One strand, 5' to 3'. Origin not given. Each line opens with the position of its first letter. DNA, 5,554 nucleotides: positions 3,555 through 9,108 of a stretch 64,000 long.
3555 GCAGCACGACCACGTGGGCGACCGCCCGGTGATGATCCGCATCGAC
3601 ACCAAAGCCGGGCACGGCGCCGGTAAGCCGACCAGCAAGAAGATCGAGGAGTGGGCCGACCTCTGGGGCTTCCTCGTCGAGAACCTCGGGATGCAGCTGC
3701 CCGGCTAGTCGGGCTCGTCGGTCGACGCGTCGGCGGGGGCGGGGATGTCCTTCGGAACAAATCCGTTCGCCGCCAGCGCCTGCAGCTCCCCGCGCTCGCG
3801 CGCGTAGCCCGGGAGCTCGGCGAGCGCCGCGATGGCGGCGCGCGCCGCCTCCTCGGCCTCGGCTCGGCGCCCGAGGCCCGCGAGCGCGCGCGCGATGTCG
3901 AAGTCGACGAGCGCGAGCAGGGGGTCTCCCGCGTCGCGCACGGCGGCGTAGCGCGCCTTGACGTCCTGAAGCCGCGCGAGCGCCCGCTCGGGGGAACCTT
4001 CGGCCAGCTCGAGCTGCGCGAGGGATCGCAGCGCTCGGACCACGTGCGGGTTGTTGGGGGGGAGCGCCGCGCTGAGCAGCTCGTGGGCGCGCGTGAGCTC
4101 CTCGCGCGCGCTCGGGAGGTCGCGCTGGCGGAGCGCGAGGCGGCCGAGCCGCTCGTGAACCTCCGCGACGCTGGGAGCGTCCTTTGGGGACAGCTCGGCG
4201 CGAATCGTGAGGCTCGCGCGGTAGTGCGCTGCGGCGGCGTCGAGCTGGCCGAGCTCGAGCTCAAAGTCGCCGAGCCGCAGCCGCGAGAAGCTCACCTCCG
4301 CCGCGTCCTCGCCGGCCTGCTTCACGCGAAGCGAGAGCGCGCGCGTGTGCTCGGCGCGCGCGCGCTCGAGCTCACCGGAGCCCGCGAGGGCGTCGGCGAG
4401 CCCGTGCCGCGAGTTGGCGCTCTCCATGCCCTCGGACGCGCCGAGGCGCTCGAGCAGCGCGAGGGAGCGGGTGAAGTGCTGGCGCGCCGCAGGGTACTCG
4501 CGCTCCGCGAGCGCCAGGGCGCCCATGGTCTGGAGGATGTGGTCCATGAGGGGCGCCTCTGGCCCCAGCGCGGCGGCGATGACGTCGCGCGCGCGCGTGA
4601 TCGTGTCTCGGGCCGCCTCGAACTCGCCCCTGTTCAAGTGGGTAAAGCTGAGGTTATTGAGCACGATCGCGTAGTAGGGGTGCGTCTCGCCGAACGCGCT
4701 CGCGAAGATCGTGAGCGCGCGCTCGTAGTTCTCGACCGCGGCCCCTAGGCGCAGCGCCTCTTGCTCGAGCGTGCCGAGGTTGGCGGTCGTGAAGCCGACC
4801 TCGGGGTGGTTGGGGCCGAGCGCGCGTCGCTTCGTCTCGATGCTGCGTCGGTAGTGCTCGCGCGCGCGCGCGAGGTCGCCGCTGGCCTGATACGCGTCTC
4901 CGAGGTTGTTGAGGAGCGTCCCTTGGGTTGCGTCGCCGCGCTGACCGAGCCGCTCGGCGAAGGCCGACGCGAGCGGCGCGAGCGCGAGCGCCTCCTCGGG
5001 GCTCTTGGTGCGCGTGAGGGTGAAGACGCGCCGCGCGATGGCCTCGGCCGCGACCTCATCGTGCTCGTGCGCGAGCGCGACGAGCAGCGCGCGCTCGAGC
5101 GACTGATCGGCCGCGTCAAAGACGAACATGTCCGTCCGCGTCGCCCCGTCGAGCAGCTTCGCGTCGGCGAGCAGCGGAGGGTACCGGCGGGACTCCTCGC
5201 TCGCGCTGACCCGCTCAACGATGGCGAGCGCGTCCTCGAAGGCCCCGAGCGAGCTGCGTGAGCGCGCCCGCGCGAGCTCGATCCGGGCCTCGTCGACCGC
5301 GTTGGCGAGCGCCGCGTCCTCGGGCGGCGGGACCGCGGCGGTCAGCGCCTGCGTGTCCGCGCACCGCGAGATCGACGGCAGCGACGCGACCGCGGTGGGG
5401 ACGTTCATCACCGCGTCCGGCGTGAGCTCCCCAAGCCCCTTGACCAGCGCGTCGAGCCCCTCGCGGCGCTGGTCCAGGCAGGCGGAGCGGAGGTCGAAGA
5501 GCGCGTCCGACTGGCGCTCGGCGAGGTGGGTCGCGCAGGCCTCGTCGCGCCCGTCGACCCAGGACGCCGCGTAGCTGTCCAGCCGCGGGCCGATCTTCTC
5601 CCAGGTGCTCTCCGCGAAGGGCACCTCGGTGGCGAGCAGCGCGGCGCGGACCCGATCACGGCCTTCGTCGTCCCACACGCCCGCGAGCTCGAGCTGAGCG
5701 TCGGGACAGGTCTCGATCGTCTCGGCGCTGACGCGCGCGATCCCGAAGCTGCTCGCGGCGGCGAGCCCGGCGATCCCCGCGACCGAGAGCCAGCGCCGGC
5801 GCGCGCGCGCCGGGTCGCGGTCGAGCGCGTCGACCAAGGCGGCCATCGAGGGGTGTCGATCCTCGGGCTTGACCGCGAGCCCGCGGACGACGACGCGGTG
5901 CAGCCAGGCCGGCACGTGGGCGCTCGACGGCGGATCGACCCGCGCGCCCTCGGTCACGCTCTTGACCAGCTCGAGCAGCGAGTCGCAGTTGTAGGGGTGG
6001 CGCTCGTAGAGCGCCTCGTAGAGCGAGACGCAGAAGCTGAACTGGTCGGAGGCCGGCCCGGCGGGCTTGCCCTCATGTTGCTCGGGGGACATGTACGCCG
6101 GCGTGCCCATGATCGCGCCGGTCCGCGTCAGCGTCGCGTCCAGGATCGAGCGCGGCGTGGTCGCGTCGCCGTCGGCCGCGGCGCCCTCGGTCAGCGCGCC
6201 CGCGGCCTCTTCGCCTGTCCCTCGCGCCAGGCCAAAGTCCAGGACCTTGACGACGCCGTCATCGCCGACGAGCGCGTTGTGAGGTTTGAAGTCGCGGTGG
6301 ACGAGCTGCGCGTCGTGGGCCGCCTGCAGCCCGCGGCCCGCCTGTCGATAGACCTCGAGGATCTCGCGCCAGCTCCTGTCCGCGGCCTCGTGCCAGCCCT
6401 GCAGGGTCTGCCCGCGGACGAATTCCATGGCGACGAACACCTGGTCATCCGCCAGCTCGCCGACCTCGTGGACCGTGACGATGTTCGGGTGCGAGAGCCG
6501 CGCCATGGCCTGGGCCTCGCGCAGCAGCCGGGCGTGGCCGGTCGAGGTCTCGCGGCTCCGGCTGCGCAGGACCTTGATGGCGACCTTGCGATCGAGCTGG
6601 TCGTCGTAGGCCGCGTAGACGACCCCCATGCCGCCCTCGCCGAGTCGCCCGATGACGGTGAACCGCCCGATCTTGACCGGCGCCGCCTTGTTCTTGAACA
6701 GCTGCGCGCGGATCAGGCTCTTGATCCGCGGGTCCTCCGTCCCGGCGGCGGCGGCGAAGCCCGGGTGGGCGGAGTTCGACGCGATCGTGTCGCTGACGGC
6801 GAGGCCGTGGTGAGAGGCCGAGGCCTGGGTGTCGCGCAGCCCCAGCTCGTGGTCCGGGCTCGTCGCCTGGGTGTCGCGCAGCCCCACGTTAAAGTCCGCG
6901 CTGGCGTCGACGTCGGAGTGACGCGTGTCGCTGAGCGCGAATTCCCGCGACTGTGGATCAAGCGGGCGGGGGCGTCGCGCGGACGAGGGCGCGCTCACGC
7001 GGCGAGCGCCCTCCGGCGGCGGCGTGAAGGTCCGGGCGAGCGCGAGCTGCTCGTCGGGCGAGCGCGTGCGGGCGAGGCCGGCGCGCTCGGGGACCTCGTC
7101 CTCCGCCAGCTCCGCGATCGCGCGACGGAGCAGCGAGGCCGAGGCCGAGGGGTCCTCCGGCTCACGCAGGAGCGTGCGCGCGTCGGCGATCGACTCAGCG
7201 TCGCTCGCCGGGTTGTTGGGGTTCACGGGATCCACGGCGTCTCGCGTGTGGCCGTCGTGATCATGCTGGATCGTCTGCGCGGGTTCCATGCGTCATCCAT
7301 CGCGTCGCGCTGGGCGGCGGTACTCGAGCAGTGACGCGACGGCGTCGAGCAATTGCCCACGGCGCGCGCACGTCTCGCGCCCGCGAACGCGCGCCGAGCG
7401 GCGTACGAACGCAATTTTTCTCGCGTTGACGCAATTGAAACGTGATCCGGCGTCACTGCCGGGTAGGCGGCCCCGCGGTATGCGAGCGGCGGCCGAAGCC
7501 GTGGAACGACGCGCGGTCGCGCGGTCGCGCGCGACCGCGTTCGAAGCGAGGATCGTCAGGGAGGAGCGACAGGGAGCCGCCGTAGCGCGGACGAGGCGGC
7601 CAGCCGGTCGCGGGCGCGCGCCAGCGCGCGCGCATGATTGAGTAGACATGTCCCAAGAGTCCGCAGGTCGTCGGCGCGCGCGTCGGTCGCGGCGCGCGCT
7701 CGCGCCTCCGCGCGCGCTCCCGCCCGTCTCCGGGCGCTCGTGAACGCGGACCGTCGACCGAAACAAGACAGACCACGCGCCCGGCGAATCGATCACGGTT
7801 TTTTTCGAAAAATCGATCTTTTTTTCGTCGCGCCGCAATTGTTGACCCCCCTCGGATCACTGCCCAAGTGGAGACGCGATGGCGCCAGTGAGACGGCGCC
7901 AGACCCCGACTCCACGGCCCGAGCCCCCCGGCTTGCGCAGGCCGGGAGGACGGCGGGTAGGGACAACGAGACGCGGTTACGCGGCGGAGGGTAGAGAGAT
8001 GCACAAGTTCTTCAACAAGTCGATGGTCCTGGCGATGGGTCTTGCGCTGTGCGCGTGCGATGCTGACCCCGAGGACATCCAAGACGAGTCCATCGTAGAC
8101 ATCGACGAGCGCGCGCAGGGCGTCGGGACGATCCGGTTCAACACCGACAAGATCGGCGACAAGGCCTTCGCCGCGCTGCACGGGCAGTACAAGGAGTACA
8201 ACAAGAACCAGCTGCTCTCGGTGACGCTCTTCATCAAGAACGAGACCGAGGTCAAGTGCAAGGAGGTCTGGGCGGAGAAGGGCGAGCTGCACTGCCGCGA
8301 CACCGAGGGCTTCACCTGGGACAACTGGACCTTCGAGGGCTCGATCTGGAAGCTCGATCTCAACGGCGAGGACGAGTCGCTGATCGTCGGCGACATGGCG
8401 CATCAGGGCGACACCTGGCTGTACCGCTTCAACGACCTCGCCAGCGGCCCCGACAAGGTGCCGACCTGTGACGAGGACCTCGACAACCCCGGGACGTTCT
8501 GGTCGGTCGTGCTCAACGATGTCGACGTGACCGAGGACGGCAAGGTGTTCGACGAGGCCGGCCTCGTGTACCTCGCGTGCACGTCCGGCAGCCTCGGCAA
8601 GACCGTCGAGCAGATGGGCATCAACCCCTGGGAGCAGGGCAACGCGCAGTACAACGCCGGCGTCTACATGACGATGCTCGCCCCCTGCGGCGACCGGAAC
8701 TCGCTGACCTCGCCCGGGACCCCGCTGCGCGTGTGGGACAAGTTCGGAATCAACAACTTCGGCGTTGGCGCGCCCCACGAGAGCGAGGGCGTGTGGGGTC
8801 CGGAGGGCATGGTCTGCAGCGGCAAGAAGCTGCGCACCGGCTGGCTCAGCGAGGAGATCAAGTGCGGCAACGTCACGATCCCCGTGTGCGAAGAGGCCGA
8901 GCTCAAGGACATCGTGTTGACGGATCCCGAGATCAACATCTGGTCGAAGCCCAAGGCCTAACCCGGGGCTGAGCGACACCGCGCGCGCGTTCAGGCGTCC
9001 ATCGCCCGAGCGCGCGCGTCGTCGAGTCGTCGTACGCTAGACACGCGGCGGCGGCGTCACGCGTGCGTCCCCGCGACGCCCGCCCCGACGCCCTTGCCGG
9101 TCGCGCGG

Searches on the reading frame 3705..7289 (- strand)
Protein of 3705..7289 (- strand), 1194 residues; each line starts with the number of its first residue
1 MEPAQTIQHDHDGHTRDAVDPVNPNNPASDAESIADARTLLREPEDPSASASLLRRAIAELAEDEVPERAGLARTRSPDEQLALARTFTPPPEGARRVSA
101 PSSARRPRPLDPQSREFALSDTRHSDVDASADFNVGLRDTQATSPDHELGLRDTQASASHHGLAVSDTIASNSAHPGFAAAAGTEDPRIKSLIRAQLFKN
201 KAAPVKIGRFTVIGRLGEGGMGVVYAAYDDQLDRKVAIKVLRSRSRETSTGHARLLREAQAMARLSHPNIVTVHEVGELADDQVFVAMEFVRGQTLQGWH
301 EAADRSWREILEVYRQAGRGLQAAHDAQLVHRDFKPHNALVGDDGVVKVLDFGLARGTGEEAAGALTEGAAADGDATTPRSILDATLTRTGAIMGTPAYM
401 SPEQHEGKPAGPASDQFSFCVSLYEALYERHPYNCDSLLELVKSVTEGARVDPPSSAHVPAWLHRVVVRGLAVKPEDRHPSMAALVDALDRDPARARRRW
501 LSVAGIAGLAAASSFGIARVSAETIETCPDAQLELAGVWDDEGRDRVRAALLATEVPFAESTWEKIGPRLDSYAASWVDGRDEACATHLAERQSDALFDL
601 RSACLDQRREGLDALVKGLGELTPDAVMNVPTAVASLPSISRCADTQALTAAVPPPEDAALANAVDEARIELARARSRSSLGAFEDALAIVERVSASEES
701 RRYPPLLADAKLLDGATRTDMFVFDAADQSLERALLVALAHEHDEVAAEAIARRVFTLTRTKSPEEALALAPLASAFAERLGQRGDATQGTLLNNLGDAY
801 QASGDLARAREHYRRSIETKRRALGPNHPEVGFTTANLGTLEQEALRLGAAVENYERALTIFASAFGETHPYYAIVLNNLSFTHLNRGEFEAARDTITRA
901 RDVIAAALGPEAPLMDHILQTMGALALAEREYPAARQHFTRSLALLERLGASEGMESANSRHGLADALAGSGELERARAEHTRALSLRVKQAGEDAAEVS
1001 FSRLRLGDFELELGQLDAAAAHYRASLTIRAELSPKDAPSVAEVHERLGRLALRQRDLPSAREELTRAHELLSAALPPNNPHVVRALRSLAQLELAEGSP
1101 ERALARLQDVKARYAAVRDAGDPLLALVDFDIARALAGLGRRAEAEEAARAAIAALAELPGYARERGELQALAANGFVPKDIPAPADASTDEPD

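Call 9: search_protein_families(library=pfam, proteins=[window:3705-7289:-], max_evalue=0.001)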
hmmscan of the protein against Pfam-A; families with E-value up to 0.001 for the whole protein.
window:3705-7289:- (1194 aa): 13 families
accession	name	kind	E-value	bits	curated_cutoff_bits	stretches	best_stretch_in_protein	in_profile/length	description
PF13424.12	TPR_12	-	6.2e-43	145.3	30.1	6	791-862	4-75/77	Tetratricopeptide repeat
PF00069.31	Pkinase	-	3e-37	128.9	31.7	1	211-479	2-252/263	Protein kinase domain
PF07714.23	PK_Tyr_Ser-Thr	-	2e-29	103.1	23.1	2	213-360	4-154/258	Protein tyrosine and serine/threonine kinase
PF13374.12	TPR_10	-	1.1e-16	60.7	27.5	1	791-830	3-42/42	Tetratricopeptide repeat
PF24885.1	TPR_NPHP3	-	4.1e-16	59.5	100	1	792-900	101-209/239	Nephrocystin-3 TPR domain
PF07719.23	TPR_2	-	2.4e-14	52.6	27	1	792-818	3-29/34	Tetratricopeptide repeat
PF17874.7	TPR_MalT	-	1e-11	45.2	45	2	738-861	27-151/336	MalT-like TPR region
PF13181.12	TPR_8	-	1.1e-10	41.2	25.7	0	792-820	3-31/34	Tetratricopeptide repeat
PF00515.34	TPR_1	-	4.4e-09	36.2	27.8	0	793-818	4-29/34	Tetratricopeptide repeat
PF13431.12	TPR_17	-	7.9e-05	23.1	24.4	0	868-894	7-33/34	Tetratricopeptide repeat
PF13414.12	TPR_11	-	0.00045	20.3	26.8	0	1007-1030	1-24/42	TPR repeat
PF14559.12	TPR_19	-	0.00073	20.3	25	0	853-901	5-52/68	Tetratricopeptide repeat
PF01163.29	RIO1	-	0.00081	19.5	22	0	240-353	40-149/187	RIO domain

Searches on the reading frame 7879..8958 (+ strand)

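Call 9: search_protein_families(library=pfam, proteins=[window:7879-8958:+], max_evalue=0.001)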
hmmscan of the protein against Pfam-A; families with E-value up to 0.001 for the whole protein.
window:7879-8958:+ (360 aa): 1 family
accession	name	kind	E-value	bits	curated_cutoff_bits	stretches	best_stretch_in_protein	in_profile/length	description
PF20032.4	ADYC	-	6.2e-18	66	27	1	153-315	5-171/176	ADYC domain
